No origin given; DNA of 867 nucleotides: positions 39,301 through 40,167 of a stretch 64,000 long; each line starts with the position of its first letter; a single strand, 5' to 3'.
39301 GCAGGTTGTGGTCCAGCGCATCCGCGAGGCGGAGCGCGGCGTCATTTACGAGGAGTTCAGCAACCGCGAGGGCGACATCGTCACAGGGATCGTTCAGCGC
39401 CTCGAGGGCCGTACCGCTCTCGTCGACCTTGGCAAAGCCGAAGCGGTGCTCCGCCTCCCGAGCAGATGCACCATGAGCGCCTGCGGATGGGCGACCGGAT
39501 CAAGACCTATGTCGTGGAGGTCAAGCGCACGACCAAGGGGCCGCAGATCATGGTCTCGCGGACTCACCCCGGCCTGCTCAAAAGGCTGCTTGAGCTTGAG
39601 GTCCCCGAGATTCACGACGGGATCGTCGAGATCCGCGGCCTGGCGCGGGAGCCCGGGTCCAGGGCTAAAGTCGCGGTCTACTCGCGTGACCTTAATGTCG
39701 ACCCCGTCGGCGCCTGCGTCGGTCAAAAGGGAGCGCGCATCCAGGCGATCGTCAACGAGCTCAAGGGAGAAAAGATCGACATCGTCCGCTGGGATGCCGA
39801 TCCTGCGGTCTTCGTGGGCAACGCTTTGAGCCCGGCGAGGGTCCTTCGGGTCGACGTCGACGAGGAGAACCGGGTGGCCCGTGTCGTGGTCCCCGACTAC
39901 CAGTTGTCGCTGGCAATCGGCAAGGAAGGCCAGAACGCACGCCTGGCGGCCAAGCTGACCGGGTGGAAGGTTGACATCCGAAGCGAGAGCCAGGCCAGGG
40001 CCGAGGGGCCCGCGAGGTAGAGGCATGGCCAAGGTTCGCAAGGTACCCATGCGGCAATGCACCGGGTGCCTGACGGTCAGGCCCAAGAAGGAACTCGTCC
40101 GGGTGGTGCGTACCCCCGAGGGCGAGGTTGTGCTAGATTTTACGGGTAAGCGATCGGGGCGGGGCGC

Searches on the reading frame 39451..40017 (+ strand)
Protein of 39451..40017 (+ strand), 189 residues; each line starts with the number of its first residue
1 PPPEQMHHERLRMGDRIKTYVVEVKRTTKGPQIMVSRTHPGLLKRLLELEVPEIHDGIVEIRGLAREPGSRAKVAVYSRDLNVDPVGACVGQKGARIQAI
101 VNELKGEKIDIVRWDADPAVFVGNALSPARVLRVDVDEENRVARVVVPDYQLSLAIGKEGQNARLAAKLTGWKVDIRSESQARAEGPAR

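Call 74: search_protein_families(library=pfam, proteins=[window:39451-40017:+], max_evalue=0.001)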
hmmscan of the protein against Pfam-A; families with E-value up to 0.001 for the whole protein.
seq(189 aa): 4 families
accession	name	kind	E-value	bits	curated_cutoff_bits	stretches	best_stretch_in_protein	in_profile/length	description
PF13184.12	KH_5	-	1.9e-31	108.4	27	1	68-135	1-68/69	NusA-like KH domain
PF00013.35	KH_1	-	4e-05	23.7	21.5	0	86-117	11-40/66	KH domain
PF07650.23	KH_2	-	7.6e-05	22.9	22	0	127-168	11-52/78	KH domain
PF23095.1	KH_NusA_C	-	0.00096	19.6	34.2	0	150-177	8-35/59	Transcription termination/antitermination protein NusA, KH domain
